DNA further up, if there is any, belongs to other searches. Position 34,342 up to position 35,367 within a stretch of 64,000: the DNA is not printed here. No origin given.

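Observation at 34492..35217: Erm-like rRNA adenine methyltransferase in a high-GC block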

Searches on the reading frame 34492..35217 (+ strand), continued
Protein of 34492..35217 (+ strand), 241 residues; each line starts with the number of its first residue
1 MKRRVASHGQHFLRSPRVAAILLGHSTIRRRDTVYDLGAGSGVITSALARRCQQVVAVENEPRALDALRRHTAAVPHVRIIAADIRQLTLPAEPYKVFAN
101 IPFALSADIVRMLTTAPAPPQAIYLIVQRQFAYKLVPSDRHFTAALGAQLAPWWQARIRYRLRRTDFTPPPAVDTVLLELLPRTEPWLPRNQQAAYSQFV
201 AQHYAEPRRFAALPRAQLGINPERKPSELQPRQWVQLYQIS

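Call 37: search_protein_families(library=ncbifam, proteins=[P0166, P0169, P0179, P0192, P0196, P0208, P0211, P0219, P0247, P0252], max_evalue=1e-20)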
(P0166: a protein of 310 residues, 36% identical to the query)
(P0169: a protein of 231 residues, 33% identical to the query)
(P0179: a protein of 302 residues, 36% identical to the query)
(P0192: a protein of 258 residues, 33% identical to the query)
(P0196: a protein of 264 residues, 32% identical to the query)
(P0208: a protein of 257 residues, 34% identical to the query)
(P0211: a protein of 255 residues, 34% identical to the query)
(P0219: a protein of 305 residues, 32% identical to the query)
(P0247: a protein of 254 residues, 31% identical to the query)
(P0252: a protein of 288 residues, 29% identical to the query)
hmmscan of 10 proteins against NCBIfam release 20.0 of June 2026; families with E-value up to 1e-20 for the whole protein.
P0166 (310 aa): 17 families
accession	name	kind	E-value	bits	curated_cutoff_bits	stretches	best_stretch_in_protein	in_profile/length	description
NF000499.2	Erm23S_rRNA_broad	equivalog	3.3e-69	233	212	1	19-263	2-242/244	23S ribosomal RNA methyltransferase Erm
NF000077.1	Erm42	exception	1.5e-57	195.2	600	1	16-300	16-299/303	23S rRNA (adenine(2058)-N(6))-methyltransferase Erm(42)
TIGR00755.1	ksgA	equivalog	6.7e-50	169.8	171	1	15-264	4-255/256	16S rRNA (adenine(1518)-N(6)/adenine(1519)-N(6))-dimethyltransferase RsmA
NF000337.1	erm_SHROVE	exception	4e-42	144.3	320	1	13-262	1-247/248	ErmE/ErmH/ErmO/ErmR family 23S rRNA (adenine(2058)-N(6))-methyltransferase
NF012222.1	erm_A_23S_MT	exception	2.6e-32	112.2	475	1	17-241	7-218/243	23S rRNA (adenine(2058)-N(6))-methyltransferase Erm(A)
NF012219.1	erm_C_23S_MT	exception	3.6e-32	111.9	530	1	13-264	3-238/244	23S rRNA (adenine(2058)-N(6))-methyltransferase Erm(C)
NF045543.1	erm_G_23S_MT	exception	4.2e-30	105.3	515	1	16-263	6-237/244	23S rRNA (adenine(2058)-N(6))-methyltransferase Erm(G)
NF012223.0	erm_F_23S_MT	exception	6.4e-30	104.4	575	1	18-269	11-259/266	23S rRNA (adenine(2058)-N(6))-methyltransferase Erm(F)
NF000087.1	ErmO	exception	4.1e-28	98.5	450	1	11-229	4-221/259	23S rRNA (adenine(2058)-N(6))-methyltransferase Erm(O)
NF000412.1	Erm43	exception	6.6e-28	97.9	500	1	18-241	8-218/243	23S rRNA (adenine(2058)-N(6))-methyltransferase Erm(43)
NF042988.1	Erm46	exception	9.7e-28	97.1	503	1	16-262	9-251/255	23S rRNA (adenine(2058)-N(6))-methyltransferase Erm(46)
NF012218.0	erm_38_23S_MT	exception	2.6e-27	95.7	800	1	10-266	3-260/386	23S rRNA (adenine(2058)-N(6))-methyltransferase Erm(38)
NF012220.1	erm_B_23S_MT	exception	2.6e-26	92.7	525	1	13-265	2-238/245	23S rRNA (adenine(2058)-N(6))-methyltransferase Erm(B)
NF000047.1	ErmV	exception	4.3e-24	85.3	500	1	10-227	3-219/259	23S rRNA (adenine(2058)-N(6))-methyltransferase Erm(V)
NF000411.1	Erm45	exception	5.1e-24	85.4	525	1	14-240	3-216/245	23S rRNA (adenine(2058)-N(6))-methyltransferase Erm(45)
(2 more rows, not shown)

P0169 (231 aa): 16 families
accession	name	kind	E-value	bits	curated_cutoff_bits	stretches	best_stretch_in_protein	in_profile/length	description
NF000499.2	Erm23S_rRNA_broad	equivalog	1.9e-65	220.7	212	1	8-228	2-219/244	23S ribosomal RNA methyltransferase Erm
NF000077.1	Erm42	exception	7.5e-53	179.7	600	1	4-223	15-233/303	23S rRNA (adenine(2058)-N(6))-methyltransferase Erm(42)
TIGR00755.1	ksgA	equivalog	7.6e-46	156.5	171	1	4-224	4-227/256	16S rRNA (adenine(1518)-N(6)/adenine(1519)-N(6))-dimethyltransferase RsmA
NF000337.1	erm_SHROVE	exception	1.8e-40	138.8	320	1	3-222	2-219/248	ErmE/ErmH/ErmO/ErmR family 23S rRNA (adenine(2058)-N(6))-methyltransferase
NF012223.0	erm_F_23S_MT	exception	3.6e-32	111.7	575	1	8-230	12-232/266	23S rRNA (adenine(2058)-N(6))-methyltransferase Erm(F)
NF012222.1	erm_A_23S_MT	exception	2e-31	109.3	475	1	2-207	3-203/243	23S rRNA (adenine(2058)-N(6))-methyltransferase Erm(A)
NF012219.1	erm_C_23S_MT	exception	6.1e-30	104.6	530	1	2-228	3-217/244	23S rRNA (adenine(2058)-N(6))-methyltransferase Erm(C)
NF012220.1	erm_B_23S_MT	exception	5e-28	98.3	525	1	1-209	1-204/245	23S rRNA (adenine(2058)-N(6))-methyltransferase Erm(B)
NF042988.1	Erm46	exception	4.7e-27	94.9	503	1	7-228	11-226/255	23S rRNA (adenine(2058)-N(6))-methyltransferase Erm(46)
NF045543.1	erm_G_23S_MT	exception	8.3e-27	94.5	515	1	4-224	5-213/244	23S rRNA (adenine(2058)-N(6))-methyltransferase Erm(G)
NF000412.1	Erm43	exception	1.5e-25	90.2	500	1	3-227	4-225/243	23S rRNA (adenine(2058)-N(6))-methyltransferase Erm(43)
NF000047.1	ErmV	exception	2.8e-25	89.1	500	1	2-209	6-213/259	23S rRNA (adenine(2058)-N(6))-methyltransferase Erm(V)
NF000411.1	Erm45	exception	5.3e-25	88.6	525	1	1-208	1-203/245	23S rRNA (adenine(2058)-N(6))-methyltransferase Erm(45)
NF000087.1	ErmO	exception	6.9e-24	84.7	450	1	6-208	10-212/259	23S rRNA (adenine(2058)-N(6))-methyltransferase Erm(O)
NF042938.1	Erm55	exception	8.6e-24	84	525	1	6-221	10-219/270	23S rRNA (adenine(2058)-N(6))-methyltransferase Erm(55)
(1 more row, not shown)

P0179 (302 aa): 13 families
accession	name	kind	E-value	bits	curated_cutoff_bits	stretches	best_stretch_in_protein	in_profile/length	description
NF000499.2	Erm23S_rRNA_broad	equivalog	5.9e-68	228.9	212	1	12-254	2-243/244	23S ribosomal RNA methyltransferase Erm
TIGR00755.1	ksgA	equivalog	7.1e-43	146.8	171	1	8-254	4-255/256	16S rRNA (adenine(1518)-N(6)/adenine(1519)-N(6))-dimethyltransferase RsmA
NF000337.1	erm_SHROVE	exception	3.1e-42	144.6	320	1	6-251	1-246/248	ErmE/ErmH/ErmO/ErmR family 23S rRNA (adenine(2058)-N(6))-methyltransferase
NF000077.1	Erm42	exception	3.7e-37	128.2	600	1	9-203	16-211/303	23S rRNA (adenine(2058)-N(6))-methyltransferase Erm(42)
NF042988.1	Erm46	exception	1.6e-34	119.3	503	1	7-224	7-216/255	23S rRNA (adenine(2058)-N(6))-methyltransferase Erm(46)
NF012218.0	erm_38_23S_MT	exception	1.7e-33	116.1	800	1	1-255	1-258/386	23S rRNA (adenine(2058)-N(6))-methyltransferase Erm(38)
NF042938.1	Erm55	exception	5e-32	111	525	1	7-264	7-263/270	23S rRNA (adenine(2058)-N(6))-methyltransferase Erm(55)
NF000047.1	ErmV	exception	8.3e-27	94.2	500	1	6-250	6-252/259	23S rRNA (adenine(2058)-N(6))-methyltransferase Erm(V)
NF000087.1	ErmO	exception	3.1e-26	92.4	450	1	5-222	5-224/259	23S rRNA (adenine(2058)-N(6))-methyltransferase Erm(O)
NF000024.1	ErmS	exception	4.1e-26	92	675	1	3-255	55-309/319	23S rRNA (adenine(2058)-N(6))-methyltransferase Erm(S)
NF045543.1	erm_G_23S_MT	exception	1.1e-24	87.6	515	1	7-201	4-195/244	23S rRNA (adenine(2058)-N(6))-methyltransferase Erm(G)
NF012222.1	erm_A_23S_MT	exception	2.2e-22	79.7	475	1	10-197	7-191/243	23S rRNA (adenine(2058)-N(6))-methyltransferase Erm(A)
NF012219.1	erm_C_23S_MT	exception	3.6e-21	75.8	530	1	5-193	2-188/244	23S rRNA (adenine(2058)-N(6))-methyltransferase Erm(C)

P0192 (258 aa): 12 families
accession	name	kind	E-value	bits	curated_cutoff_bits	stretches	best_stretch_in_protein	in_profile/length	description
NF000499.2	Erm23S_rRNA_broad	equivalog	6.6e-64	215.6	212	1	11-251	2-242/244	23S ribosomal RNA methyltransferase Erm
TIGR00755.1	ksgA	equivalog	9.9e-45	152.8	171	1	5-251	2-254/256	16S rRNA (adenine(1518)-N(6)/adenine(1519)-N(6))-dimethyltransferase RsmA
NF000077.1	Erm42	exception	9.2e-39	133.5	600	1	11-252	19-262/303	23S rRNA (adenine(2058)-N(6))-methyltransferase Erm(42)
NF000337.1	erm_SHROVE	exception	4.3e-32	111.4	320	1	8-251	4-248/248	ErmE/ErmH/ErmO/ErmR family 23S rRNA (adenine(2058)-N(6))-methyltransferase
NF012223.0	erm_F_23S_MT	exception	4.1e-29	101.7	575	1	9-249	10-251/266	23S rRNA (adenine(2058)-N(6))-methyltransferase Erm(F)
NF045543.1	erm_G_23S_MT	exception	2e-28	99.8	515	1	1-256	1-242/244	23S rRNA (adenine(2058)-N(6))-methyltransferase Erm(G)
NF042988.1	Erm46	exception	4.4e-27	95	503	1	10-252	11-253/255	23S rRNA (adenine(2058)-N(6))-methyltransferase Erm(46)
NF012219.1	erm_C_23S_MT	exception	2.1e-26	93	530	1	11-257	9-243/244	23S rRNA (adenine(2058)-N(6))-methyltransferase Erm(C)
NF042938.1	Erm55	exception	5.4e-25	87.9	525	1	10-253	11-254/270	23S rRNA (adenine(2058)-N(6))-methyltransferase Erm(55)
NF012222.1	erm_A_23S_MT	exception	2.1e-23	83.1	475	1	7-257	5-243/243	23S rRNA (adenine(2058)-N(6))-methyltransferase Erm(A)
NF000412.1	Erm43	exception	2.2e-22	79.8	500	1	8-254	6-240/243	23S rRNA (adenine(2058)-N(6))-methyltransferase Erm(43)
NF012218.0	erm_38_23S_MT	exception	5e-21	75.1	800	1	9-253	10-258/386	23S rRNA (adenine(2058)-N(6))-methyltransferase Erm(38)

P0196 (264 aa): 17 families
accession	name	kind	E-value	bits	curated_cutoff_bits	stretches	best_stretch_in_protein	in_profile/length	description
NF000499.2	Erm23S_rRNA_broad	equivalog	9.7e-63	211.8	212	1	10-208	2-198/244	23S ribosomal RNA methyltransferase Erm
NF000337.1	erm_SHROVE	exception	1.1e-42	146.1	320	1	6-204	3-200/248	ErmE/ErmH/ErmO/ErmR family 23S rRNA (adenine(2058)-N(6))-methyltransferase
TIGR00755.1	ksgA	equivalog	9e-41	139.9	171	1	6-208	4-209/256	16S rRNA (adenine(1518)-N(6)/adenine(1519)-N(6))-dimethyltransferase RsmA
NF000077.1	Erm42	exception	3.5e-39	134.8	600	1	10-206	19-215/303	23S rRNA (adenine(2058)-N(6))-methyltransferase Erm(42)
NF042988.1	Erm46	exception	2.4e-37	128.6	503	1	5-205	7-202/255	23S rRNA (adenine(2058)-N(6))-methyltransferase Erm(46)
NF042938.1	Erm55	exception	7.6e-35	120.2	525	1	6-205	8-202/270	23S rRNA (adenine(2058)-N(6))-methyltransferase Erm(55)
NF012222.1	erm_A_23S_MT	exception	6.6e-34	117.5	475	1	9-214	8-209/243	23S rRNA (adenine(2058)-N(6))-methyltransferase Erm(A)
NF012218.0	erm_38_23S_MT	exception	5e-32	111.3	800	1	8-204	10-209/386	23S rRNA (adenine(2058)-N(6))-methyltransferase Erm(38)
NF045543.1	erm_G_23S_MT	exception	6.2e-30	104.7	515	1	10-212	9-207/244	23S rRNA (adenine(2058)-N(6))-methyltransferase Erm(G)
NF000087.1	ErmO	exception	9.8e-30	103.8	450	1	5-204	7-207/259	23S rRNA (adenine(2058)-N(6))-methyltransferase Erm(O)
NF012223.0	erm_F_23S_MT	exception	1e-29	103.7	575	1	8-184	10-186/266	23S rRNA (adenine(2058)-N(6))-methyltransferase Erm(F)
NF000412.1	Erm43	exception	1.2e-28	100.3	500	1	4-214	3-209/243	23S rRNA (adenine(2058)-N(6))-methyltransferase Erm(43)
NF012219.1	erm_C_23S_MT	exception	2.1e-27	96.3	530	1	8-209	7-204/244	23S rRNA (adenine(2058)-N(6))-methyltransferase Erm(C)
NF000024.1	ErmS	exception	7.8e-26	91.1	675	1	7-192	61-247/319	23S rRNA (adenine(2058)-N(6))-methyltransferase Erm(S)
NF000047.1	ErmV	exception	1.1e-25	90.4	500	1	6-204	8-207/259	23S rRNA (adenine(2058)-N(6))-methyltransferase Erm(V)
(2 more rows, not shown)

P0208 (257 aa): 10 families
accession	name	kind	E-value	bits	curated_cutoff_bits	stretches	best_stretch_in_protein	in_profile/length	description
NF000499.2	Erm23S_rRNA_broad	equivalog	2.1e-56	191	212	1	10-251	2-242/244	23S ribosomal RNA methyltransferase Erm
NF000077.1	Erm42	exception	2.2e-35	122.3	600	1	4-253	13-263/303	23S rRNA (adenine(2058)-N(6))-methyltransferase Erm(42)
TIGR00755.1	ksgA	equivalog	8.4e-34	117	171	1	8-251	6-254/256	16S rRNA (adenine(1518)-N(6)/adenine(1519)-N(6))-dimethyltransferase RsmA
NF000337.1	erm_SHROVE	exception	5e-31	107.9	320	1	6-251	3-248/248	ErmE/ErmH/ErmO/ErmR family 23S rRNA (adenine(2058)-N(6))-methyltransferase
NF012222.1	erm_A_23S_MT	exception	6.6e-27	94.6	475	1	5-202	4-198/243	23S rRNA (adenine(2058)-N(6))-methyltransferase Erm(A)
NF012223.0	erm_F_23S_MT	exception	5.9e-25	88.1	575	1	10-249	12-251/266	23S rRNA (adenine(2058)-N(6))-methyltransferase Erm(F)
NF042988.1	Erm46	exception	1.6e-22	80.1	503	1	6-253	8-254/255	23S rRNA (adenine(2058)-N(6))-methyltransferase Erm(46)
NF012220.1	erm_B_23S_MT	exception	1.3e-21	77.3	525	1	5-200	3-195/245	23S rRNA (adenine(2058)-N(6))-methyltransferase Erm(B)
NF000412.1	Erm43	exception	1.9e-21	76.7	500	1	7-225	6-217/243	23S rRNA (adenine(2058)-N(6))-methyltransferase Erm(43)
NF042938.1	Erm55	exception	3.4e-21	75.5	525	1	6-256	8-257/270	23S rRNA (adenine(2058)-N(6))-methyltransferase Erm(55)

P0211 (255 aa): 15 families
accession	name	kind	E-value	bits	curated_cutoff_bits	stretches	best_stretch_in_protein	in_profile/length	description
NF000499.2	Erm23S_rRNA_broad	equivalog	8.3e-67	225.1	212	1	10-249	2-243/244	23S ribosomal RNA methyltransferase Erm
NF000337.1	erm_SHROVE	exception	2.3e-46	158.1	320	1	5-248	2-248/248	ErmE/ErmH/ErmO/ErmR family 23S rRNA (adenine(2058)-N(6))-methyltransferase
TIGR00755.1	ksgA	equivalog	1.8e-39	135.6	171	1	6-249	4-255/256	16S rRNA (adenine(1518)-N(6)/adenine(1519)-N(6))-dimethyltransferase RsmA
NF000077.1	Erm42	exception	5.7e-36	124.3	600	1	10-203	19-215/303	23S rRNA (adenine(2058)-N(6))-methyltransferase Erm(42)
NF000087.1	ErmO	exception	2e-34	119.2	450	1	5-250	7-257/259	23S rRNA (adenine(2058)-N(6))-methyltransferase Erm(O)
NF042988.1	Erm46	exception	1.5e-32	112.9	503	1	6-246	8-250/255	23S rRNA (adenine(2058)-N(6))-methyltransferase Erm(46)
NF012218.0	erm_38_23S_MT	exception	2e-32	112.6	800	1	6-248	8-256/386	23S rRNA (adenine(2058)-N(6))-methyltransferase Erm(38)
NF000047.1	ErmV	exception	2.1e-31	109.2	500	1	8-250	10-257/259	23S rRNA (adenine(2058)-N(6))-methyltransferase Erm(V)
NF012222.1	erm_A_23S_MT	exception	1.9e-27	96.3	475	1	9-200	8-198/243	23S rRNA (adenine(2058)-N(6))-methyltransferase Erm(A)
NF042938.1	Erm55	exception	3.9e-27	95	525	1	6-249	8-253/270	23S rRNA (adenine(2058)-N(6))-methyltransferase Erm(55)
NF000024.1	ErmS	exception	4e-27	95.3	675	1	6-253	60-312/319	23S rRNA (adenine(2058)-N(6))-methyltransferase Erm(S)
NF045543.1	erm_G_23S_MT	exception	5.9e-26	91.7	515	1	10-200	9-198/244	23S rRNA (adenine(2058)-N(6))-methyltransferase Erm(G)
NF000412.1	Erm43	exception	9.8e-26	90.7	500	1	8-200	7-198/243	23S rRNA (adenine(2058)-N(6))-methyltransferase Erm(43)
NF012219.1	erm_C_23S_MT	exception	3.8e-25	88.9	530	1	8-199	7-197/244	23S rRNA (adenine(2058)-N(6))-methyltransferase Erm(C)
NF012223.0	erm_F_23S_MT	exception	8.5e-23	81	575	1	9-247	11-252/266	23S rRNA (adenine(2058)-N(6))-methyltransferase Erm(F)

P0219 (305 aa): 15 families
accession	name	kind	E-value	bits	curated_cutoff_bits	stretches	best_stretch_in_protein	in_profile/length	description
NF000499.2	Erm23S_rRNA_broad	equivalog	3.4e-66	223.1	212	1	13-257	2-243/244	23S ribosomal RNA methyltransferase Erm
NF000077.1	Erm42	exception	1.4e-51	175.6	600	1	11-296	17-302/303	23S rRNA (adenine(2058)-N(6))-methyltransferase Erm(42)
TIGR00755.1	ksgA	equivalog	4.8e-46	157.2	171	1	11-257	6-255/256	16S rRNA (adenine(1518)-N(6)/adenine(1519)-N(6))-dimethyltransferase RsmA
NF000337.1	erm_SHROVE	exception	2.6e-35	121.9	320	1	7-256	1-248/248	ErmE/ErmH/ErmO/ErmR family 23S rRNA (adenine(2058)-N(6))-methyltransferase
NF012222.1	erm_A_23S_MT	exception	8.4e-33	113.9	475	1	13-205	9-196/243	23S rRNA (adenine(2058)-N(6))-methyltransferase Erm(A)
NF012219.1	erm_C_23S_MT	exception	3.8e-27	95.4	530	1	8-195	4-187/244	23S rRNA (adenine(2058)-N(6))-methyltransferase Erm(C)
NF042938.1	Erm55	exception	1.4e-26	93.2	525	1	11-258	10-254/270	23S rRNA (adenine(2058)-N(6))-methyltransferase Erm(55)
NF012220.1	erm_B_23S_MT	exception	2.1e-26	93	525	1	7-259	2-239/245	23S rRNA (adenine(2058)-N(6))-methyltransferase Erm(B)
NF012223.0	erm_F_23S_MT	exception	3.5e-26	92.1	575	1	1-263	1-259/266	23S rRNA (adenine(2058)-N(6))-methyltransferase Erm(F)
NF042988.1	Erm46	exception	1.6e-25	89.8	503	1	9-224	8-217/255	23S rRNA (adenine(2058)-N(6))-methyltransferase Erm(46)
NF045543.1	erm_G_23S_MT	exception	1.1e-24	87.6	515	1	10-187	6-179/244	23S rRNA (adenine(2058)-N(6))-methyltransferase Erm(G)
NF012218.0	erm_38_23S_MT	exception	2.1e-24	86.2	800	1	9-209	8-210/386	23S rRNA (adenine(2058)-N(6))-methyltransferase Erm(38)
NF000412.1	Erm43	exception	3.2e-24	85.8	500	1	13-222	9-207/243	23S rRNA (adenine(2058)-N(6))-methyltransferase Erm(43)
NF000411.1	Erm45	exception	2e-22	80.2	525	1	8-190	3-181/245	23S rRNA (adenine(2058)-N(6))-methyltransferase Erm(45)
NF000087.1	ErmO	exception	3.3e-22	79.2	450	1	9-256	8-255/259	23S rRNA (adenine(2058)-N(6))-methyltransferase Erm(O)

P0247 (254 aa): 12 families
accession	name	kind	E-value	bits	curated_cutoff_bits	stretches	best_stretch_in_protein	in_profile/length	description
NF000499.2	Erm23S_rRNA_broad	equivalog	8.8e-65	218.5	212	1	10-250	2-242/244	23S ribosomal RNA methyltransferase Erm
NF000077.1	Erm42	exception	2.8e-43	148.3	600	1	10-250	19-261/303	23S rRNA (adenine(2058)-N(6))-methyltransferase Erm(42)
TIGR00755.1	ksgA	equivalog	1.5e-37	129.3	171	1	6-250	4-254/256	16S rRNA (adenine(1518)-N(6)/adenine(1519)-N(6))-dimethyltransferase RsmA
NF000337.1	erm_SHROVE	exception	1.1e-34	119.9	320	1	5-249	2-247/248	ErmE/ErmH/ErmO/ErmR family 23S rRNA (adenine(2058)-N(6))-methyltransferase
NF012222.1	erm_A_23S_MT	exception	5e-29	101.5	475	1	10-194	9-188/243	23S rRNA (adenine(2058)-N(6))-methyltransferase Erm(A)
NF012219.1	erm_C_23S_MT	exception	7e-27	94.6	530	1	10-198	9-194/244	23S rRNA (adenine(2058)-N(6))-methyltransferase Erm(C)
NF045543.1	erm_G_23S_MT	exception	3.8e-26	92.3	515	1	10-198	9-194/244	23S rRNA (adenine(2058)-N(6))-methyltransferase Erm(G)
NF042988.1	Erm46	exception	1.5e-25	90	503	1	4-249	6-251/255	23S rRNA (adenine(2058)-N(6))-methyltransferase Erm(46)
NF000412.1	Erm43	exception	1.8e-25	89.9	500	1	10-198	9-195/243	23S rRNA (adenine(2058)-N(6))-methyltransferase Erm(43)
NF000411.1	Erm45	exception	1.8e-24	86.9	525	1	9-197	7-193/245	23S rRNA (adenine(2058)-N(6))-methyltransferase Erm(45)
NF012220.1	erm_B_23S_MT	exception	3.7e-23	82.3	525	1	9-198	7-193/245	23S rRNA (adenine(2058)-N(6))-methyltransferase Erm(B)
NF042938.1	Erm55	exception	3.8e-22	78.6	525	1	5-249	7-251/270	23S rRNA (adenine(2058)-N(6))-methyltransferase Erm(55)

P0252 (288 aa): 14 families
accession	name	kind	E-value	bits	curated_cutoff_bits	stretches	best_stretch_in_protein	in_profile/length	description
NF000499.2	Erm23S_rRNA_broad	equivalog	3.4e-70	236.2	212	1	9-252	2-244/244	23S ribosomal RNA methyltransferase Erm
NF000077.1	Erm42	exception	1.7e-48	165.4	600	1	6-283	16-295/303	23S rRNA (adenine(2058)-N(6))-methyltransferase Erm(42)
TIGR00755.1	ksgA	equivalog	1.3e-47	162.3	171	1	6-251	5-255/256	16S rRNA (adenine(1518)-N(6)/adenine(1519)-N(6))-dimethyltransferase RsmA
NF000337.1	erm_SHROVE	exception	1.2e-33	116.5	320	1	5-250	3-248/248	ErmE/ErmH/ErmO/ErmR family 23S rRNA (adenine(2058)-N(6))-methyltransferase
NF012222.1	erm_A_23S_MT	exception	8.4e-33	113.9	475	1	1-252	1-239/243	23S rRNA (adenine(2058)-N(6))-methyltransferase Erm(A)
NF045543.1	erm_G_23S_MT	exception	2.3e-30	106.1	515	1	1-254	1-241/244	23S rRNA (adenine(2058)-N(6))-methyltransferase Erm(G)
NF012223.0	erm_F_23S_MT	exception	7.5e-30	104.1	575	1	9-252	12-255/266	23S rRNA (adenine(2058)-N(6))-methyltransferase Erm(F)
NF000411.1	Erm45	exception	2e-29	103.1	525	1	5-254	4-240/245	23S rRNA (adenine(2058)-N(6))-methyltransferase Erm(45)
NF000412.1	Erm43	exception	1.2e-28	100.3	500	1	1-249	1-236/243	23S rRNA (adenine(2058)-N(6))-methyltransferase Erm(43)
NF042988.1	Erm46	exception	3.8e-27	95.2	503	1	7-249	10-251/255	23S rRNA (adenine(2058)-N(6))-methyltransferase Erm(46)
NF012219.1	erm_C_23S_MT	exception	1.7e-26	93.3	530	1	1-252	1-239/244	23S rRNA (adenine(2058)-N(6))-methyltransferase Erm(C)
NF012220.1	erm_B_23S_MT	exception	9.9e-23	80.9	525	1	6-254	5-240/245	23S rRNA (adenine(2058)-N(6))-methyltransferase Erm(B)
NF012218.0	erm_38_23S_MT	exception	1.3e-22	80.3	800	1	7-257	10-264/386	23S rRNA (adenine(2058)-N(6))-methyltransferase Erm(38)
NF042938.1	Erm55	exception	2.8e-22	79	525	1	7-220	10-219/270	23S rRNA (adenine(2058)-N(6))-methyltransferase Erm(55)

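Call 66: predict_structure(alignment_id=A1)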
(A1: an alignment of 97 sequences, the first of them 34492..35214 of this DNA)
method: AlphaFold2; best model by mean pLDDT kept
length: 241 residues; sequences in the alignment: 97
mean_pLDDT: 94.9   pTM: 0.91
mean pLDDT of the five models: 94.9, 94.5, 94.5, 94.4, 94.1
residues with pLDDT >= 90: 228; 70-90: 4; 50-70: 3; < 50: 6
segments of 3 or more residues with pLDDT < 50: 1-6
pLDDT, mean of each block of 10 residues (from residue 1): 49 93 98 98 97 97 96 97 97 98 96 98 98 94 96 98 96 97 98 98 97 96 96 98 94
secondary structure, 60 per line:
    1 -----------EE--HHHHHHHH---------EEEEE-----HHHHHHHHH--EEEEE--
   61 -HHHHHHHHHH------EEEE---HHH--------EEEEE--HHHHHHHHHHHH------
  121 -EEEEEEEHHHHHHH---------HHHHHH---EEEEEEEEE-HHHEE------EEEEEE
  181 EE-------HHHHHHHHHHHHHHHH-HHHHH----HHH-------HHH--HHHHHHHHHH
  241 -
elements in order: H16-23 E33-37 H43-51 E54-58 H62-71 E78-81 E96-100 H103-114 E122-128 H129-135 H145-150 E154-162 E175-182 H190-205 H207-211 H231-240
